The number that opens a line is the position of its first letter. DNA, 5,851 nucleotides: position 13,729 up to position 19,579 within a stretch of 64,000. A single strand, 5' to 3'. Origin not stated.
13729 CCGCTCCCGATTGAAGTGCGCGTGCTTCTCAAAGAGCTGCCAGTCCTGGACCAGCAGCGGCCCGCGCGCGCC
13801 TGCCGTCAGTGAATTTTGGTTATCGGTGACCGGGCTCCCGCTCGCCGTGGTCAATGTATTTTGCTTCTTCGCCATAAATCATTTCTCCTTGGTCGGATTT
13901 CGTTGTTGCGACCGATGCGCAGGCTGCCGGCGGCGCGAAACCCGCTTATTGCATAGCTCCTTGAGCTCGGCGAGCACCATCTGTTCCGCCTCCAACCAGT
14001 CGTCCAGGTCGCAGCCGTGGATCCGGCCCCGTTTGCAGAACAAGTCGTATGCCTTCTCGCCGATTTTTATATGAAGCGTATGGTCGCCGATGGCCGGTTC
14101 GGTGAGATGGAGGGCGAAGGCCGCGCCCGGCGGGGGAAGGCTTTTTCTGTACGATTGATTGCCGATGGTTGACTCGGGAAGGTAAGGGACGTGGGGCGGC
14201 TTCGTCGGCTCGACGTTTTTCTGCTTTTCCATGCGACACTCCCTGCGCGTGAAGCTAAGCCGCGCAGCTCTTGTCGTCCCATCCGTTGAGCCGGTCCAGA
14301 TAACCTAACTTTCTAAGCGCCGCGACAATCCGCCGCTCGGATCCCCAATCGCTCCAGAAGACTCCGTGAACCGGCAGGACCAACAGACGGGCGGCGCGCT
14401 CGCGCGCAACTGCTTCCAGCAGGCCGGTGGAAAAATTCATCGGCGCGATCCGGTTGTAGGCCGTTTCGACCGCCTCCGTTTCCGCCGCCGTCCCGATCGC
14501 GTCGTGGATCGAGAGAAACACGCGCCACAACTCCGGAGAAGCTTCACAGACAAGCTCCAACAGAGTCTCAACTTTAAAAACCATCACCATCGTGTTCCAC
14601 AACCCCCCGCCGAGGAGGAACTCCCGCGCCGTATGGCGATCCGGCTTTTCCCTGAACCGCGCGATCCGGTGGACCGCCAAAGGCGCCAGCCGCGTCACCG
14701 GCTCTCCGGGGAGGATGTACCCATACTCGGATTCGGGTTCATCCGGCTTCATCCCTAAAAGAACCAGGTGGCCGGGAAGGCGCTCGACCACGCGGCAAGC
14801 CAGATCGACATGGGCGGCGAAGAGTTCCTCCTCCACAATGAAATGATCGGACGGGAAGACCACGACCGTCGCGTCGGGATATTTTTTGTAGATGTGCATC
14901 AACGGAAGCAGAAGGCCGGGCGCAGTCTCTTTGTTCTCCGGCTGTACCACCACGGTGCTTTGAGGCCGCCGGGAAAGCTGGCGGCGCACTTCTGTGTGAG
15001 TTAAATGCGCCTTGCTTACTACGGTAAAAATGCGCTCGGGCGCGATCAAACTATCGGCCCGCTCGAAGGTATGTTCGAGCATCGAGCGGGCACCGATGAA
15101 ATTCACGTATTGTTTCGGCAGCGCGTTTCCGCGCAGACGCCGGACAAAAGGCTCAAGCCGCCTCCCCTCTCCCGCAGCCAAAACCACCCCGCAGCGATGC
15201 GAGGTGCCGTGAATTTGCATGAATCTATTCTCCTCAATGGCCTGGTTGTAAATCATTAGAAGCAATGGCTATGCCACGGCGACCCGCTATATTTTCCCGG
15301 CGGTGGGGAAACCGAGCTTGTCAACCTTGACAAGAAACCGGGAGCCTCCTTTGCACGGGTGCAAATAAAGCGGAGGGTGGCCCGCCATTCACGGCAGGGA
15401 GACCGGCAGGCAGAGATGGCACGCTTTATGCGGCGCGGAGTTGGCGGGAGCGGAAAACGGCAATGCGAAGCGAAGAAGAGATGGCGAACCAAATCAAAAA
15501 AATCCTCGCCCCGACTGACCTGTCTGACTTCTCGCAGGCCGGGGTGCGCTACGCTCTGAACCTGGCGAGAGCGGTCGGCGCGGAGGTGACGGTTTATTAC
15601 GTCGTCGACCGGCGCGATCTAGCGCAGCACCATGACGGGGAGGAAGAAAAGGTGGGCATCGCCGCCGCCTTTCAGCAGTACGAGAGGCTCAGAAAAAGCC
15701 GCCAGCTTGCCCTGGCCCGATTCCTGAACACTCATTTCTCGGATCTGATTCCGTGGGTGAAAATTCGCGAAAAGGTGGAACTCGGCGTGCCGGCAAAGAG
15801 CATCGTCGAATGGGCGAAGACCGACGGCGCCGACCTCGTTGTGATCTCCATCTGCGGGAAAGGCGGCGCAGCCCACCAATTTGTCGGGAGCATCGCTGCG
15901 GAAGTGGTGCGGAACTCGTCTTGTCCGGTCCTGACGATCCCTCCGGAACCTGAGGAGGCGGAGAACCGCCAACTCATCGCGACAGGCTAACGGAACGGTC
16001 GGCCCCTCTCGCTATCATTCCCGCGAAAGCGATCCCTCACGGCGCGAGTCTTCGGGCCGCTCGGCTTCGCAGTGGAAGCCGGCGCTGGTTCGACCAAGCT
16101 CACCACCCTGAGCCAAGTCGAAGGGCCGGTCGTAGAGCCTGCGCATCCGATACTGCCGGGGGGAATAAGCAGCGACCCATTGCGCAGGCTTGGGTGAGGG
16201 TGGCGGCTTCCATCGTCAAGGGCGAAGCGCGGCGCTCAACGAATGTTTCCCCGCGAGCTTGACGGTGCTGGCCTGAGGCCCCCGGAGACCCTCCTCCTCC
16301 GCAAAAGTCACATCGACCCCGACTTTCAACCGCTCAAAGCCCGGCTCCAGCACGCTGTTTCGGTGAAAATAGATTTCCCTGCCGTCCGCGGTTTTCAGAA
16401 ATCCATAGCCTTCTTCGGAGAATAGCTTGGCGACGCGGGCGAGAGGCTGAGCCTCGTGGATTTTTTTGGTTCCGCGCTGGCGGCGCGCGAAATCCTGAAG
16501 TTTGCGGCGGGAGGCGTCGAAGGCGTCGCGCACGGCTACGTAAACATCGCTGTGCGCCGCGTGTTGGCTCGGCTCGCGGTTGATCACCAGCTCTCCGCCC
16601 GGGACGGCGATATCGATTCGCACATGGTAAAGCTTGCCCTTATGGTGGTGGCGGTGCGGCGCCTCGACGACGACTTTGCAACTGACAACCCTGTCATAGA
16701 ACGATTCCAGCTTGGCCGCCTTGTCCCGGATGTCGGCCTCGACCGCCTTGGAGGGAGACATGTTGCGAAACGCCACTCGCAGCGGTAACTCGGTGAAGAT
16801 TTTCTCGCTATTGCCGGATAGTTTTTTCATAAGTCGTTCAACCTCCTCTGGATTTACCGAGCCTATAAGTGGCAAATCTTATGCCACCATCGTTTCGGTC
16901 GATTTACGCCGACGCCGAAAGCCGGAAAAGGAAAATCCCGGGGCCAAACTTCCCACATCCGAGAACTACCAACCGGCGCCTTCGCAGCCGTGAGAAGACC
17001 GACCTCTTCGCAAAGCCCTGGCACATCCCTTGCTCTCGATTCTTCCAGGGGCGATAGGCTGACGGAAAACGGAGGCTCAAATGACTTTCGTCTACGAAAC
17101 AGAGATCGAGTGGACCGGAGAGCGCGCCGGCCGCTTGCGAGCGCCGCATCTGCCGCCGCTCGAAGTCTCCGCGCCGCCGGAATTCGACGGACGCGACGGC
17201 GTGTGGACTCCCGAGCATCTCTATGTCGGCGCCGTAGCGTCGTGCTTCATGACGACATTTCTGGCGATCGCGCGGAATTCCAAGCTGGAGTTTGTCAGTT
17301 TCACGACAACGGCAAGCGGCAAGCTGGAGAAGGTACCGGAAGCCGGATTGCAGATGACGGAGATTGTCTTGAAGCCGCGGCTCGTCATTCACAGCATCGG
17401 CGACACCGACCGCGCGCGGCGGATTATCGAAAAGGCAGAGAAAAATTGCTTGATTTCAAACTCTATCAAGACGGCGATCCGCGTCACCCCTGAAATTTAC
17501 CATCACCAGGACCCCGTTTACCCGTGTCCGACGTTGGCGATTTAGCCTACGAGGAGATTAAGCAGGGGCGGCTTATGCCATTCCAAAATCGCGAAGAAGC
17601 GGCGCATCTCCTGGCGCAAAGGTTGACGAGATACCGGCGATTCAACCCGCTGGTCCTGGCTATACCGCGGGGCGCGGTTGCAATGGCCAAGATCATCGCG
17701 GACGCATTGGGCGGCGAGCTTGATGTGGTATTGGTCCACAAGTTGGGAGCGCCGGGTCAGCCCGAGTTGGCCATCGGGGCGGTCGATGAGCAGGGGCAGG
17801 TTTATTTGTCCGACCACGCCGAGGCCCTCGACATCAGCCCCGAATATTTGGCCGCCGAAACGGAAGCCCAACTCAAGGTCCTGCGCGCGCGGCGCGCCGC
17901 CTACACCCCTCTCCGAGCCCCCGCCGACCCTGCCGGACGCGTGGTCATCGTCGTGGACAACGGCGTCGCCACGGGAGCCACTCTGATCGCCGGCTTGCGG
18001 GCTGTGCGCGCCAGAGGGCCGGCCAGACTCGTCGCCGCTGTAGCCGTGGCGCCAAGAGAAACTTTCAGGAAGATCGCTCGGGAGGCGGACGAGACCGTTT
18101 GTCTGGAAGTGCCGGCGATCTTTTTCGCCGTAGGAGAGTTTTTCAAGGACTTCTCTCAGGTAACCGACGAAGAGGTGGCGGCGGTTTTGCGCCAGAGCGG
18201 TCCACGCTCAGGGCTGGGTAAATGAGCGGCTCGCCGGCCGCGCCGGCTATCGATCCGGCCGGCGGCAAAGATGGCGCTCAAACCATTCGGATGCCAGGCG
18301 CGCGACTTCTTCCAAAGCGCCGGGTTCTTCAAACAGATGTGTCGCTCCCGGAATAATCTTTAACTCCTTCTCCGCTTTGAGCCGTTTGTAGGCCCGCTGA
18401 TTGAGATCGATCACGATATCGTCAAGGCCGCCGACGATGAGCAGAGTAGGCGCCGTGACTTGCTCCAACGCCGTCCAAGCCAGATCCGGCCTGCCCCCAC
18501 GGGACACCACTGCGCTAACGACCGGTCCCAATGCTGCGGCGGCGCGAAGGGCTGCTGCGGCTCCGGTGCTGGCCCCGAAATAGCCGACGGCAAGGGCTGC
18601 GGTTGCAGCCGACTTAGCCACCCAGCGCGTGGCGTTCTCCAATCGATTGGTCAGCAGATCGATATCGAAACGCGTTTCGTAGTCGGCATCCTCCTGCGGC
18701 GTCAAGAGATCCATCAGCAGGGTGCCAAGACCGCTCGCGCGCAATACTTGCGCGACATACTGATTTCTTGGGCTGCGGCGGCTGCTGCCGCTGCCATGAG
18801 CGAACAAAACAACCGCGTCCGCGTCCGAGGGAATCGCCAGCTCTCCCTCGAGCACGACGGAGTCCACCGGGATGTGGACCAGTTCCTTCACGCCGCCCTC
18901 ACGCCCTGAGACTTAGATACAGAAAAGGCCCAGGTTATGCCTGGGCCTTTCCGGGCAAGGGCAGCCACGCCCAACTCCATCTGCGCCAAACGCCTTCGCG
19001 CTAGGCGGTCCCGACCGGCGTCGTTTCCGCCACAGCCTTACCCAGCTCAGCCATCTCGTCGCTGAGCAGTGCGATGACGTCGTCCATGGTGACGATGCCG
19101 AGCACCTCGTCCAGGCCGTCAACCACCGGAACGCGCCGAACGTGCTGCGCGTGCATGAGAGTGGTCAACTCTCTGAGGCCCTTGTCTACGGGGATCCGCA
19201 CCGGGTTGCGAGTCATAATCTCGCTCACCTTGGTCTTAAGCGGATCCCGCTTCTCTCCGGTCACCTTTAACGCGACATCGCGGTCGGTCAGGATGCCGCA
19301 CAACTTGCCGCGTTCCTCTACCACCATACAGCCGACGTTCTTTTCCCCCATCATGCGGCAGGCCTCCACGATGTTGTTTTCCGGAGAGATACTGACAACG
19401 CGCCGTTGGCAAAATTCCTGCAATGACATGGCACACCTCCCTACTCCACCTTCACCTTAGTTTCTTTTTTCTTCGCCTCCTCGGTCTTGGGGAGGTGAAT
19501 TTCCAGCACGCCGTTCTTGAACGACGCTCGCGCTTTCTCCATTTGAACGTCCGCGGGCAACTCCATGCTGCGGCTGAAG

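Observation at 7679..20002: Seven sigma54 (-24/-12) promoters, six of them in three divergent pairs, drive the stress-gene island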

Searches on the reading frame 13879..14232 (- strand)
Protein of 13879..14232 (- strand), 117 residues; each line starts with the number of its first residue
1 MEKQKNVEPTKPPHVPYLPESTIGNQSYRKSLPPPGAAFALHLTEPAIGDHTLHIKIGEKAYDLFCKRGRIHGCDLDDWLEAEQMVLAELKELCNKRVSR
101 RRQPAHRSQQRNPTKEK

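Call 7: search_protein_families(library=pfam, proteins=[window:13879-14232:-])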
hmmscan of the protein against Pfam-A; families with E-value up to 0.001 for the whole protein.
window:13879-14232:- (117 aa): 1 family
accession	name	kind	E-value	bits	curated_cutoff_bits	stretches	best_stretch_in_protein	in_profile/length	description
PF11154.13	DUF2934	-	2.2e-09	37.2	22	1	57-88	6-37/37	Protein of unknown function (DUF2934)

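Call 19: search_protein_families(library=ncbifam, proteins=[window:13879-14232:-])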
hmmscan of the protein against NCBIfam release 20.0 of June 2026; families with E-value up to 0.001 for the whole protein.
window:13879-14232:- (117 aa): 0 families

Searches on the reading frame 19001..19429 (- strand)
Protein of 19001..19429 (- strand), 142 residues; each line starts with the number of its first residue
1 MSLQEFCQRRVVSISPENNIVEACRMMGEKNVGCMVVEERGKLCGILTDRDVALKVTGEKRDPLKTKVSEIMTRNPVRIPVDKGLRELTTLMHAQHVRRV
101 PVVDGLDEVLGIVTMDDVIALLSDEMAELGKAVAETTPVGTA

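Call 8: search_protein_families(library=pfam, proteins=[window:19001-19429:-])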
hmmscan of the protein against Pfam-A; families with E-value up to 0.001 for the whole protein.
window:19001-19429:- (142 aa): 1 family
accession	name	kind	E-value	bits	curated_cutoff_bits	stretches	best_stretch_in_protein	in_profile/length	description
PF00571.33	CBS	-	5.7e-26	91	24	2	68-123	1-56/57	CBS domain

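Call 19: search_protein_families(library=ncbifam, proteins=[window:19001-19429:-])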
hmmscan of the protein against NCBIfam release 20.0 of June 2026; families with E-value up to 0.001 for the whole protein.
window:19001-19429:- (142 aa): 26 families (the best 25 are shown)
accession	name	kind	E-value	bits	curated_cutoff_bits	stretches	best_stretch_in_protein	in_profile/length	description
TIGR01302.1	IMP_dehydrog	equivalog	1.9e-13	50.1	481.5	1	10-120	89-198/450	IMP dehydrogenase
NF011449.0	PRK14869.2-5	equivalog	3.8e-13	49.3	411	1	64-129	65-131/451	putative manganese-dependent inorganic diphosphatase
TIGR00393.1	kpsF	subfamily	1.8e-12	47.5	203.7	1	8-113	162-267/268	KpsF/GutQ family sugar-phosphate isomerase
NF041552.1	TF_PrdR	equivalog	1.7e-11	43.2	795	1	3-133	8-136/577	sigma-54 dependent transcriptional regulator PrdR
NF011440.0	PRK14869.1-2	equivalog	2.5e-11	42.9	746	2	62-123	63-124/541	putative manganese-dependent inorganic diphosphatase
NF011447.0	PRK14869.2-3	equivalog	1.2e-10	40.6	522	2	67-127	69-129/540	putative manganese-dependent inorganic diphosphatase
NF011443.0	PRK14869.1-5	equivalog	1.2e-10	40.5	335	1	64-124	67-127/546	putative manganese-dependent inorganic diphosphatase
NF008141.0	PRK10892.1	equivalog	2e-08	33.9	505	1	13-119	218-323/328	arabinose-5-phosphate isomerase KdsD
TIGR00400.1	mgtE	equivalog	5.5e-08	32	232.75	1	35-128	171-257/450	magnesium transporter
NF053603.1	HhpR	exception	1.1e-07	31.3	520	1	67-121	223-277/282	CBS domain-containing high hydrostatic pressure regulator HhpR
NF005869.0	PRK07807.1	equivalog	1.5e-07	30.8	549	1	11-119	99-201/479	GuaB1 family IMP dehydrogenase-related protein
NF038279.1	TF_CBS_SpxR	exception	1.9e-07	30.2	600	1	29-127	219-310/427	CBS-HotDog domain-containing transcription factor SpxR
NF011442.0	PRK14869.1-4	equivalog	3.8e-07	28.9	400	0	64-118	68-122/543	putative manganese-dependent inorganic diphosphatase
TIGR01186.1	proV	subfamily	8.9e-07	28.3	326.6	1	6-125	247-360/363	betaine/proline/choline family ABC transporter ATP-binding protein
NF011441.0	PRK14869.1-3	equivalog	1.3e-06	27.3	753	0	62-123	64-125/548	putative manganese-dependent inorganic diphosphatase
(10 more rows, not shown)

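Call 55: search_solved_structures(query=window:19001-19429:-, max_evalue=0.00001)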
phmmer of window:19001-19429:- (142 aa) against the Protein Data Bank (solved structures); distinct sequences matched with E-value up to 0.00001: 36.
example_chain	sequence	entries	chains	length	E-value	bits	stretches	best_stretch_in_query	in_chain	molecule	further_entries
2ef7_A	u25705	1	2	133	7.8e-16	61.6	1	3-130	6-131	Hypothetical protein ST2348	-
9sr9_H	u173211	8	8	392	7.4e-15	58.4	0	1-57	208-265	Dehydrogenase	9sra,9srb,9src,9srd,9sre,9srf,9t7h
4fry_A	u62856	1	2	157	3.9e-14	56.1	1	9-126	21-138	Putative signal-transduction protein with CBS domains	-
9znf_5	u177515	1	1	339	2.7e-13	53.3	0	5-123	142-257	CBS domain-containing protein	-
3kh5_A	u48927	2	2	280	6.4e-13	52.2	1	4-126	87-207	protein MJ1225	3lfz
2rc3_A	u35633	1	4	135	2.5e-12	50.3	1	9-119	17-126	CBS domain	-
3kpb_A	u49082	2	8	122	1.2e-11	48.1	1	16-122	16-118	Uncharacterized protein MJ0100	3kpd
3kpc_A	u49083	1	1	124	1.2e-11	48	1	16-122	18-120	Uncharacterized protein MJ0100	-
5nmu_A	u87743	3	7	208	1.3e-11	47.9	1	3-120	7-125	CBS-CP12 | Similar to tr|Q8YYT1|Q8YYT1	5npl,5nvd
9zni_6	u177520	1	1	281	2.5e-11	47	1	9-130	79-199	CBS domain-containing protein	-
2o16_A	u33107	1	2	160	5.9e-11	45.8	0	64-138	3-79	Acetoin utilization protein AcuB, putative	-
9zng_7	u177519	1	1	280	1e-10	45.1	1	5-122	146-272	CBS domain-containing protein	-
1vrd_A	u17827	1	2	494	1.4e-10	44.6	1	12-124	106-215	inosine-5'-monophosphate dehydrogenase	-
9zni_7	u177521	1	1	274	1.4e-10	44.6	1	5-120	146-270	CBS domain-containing protein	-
9e6q_3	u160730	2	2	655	1.5e-10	44.5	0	24-125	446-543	Putative signal-transduction protein with CBS domains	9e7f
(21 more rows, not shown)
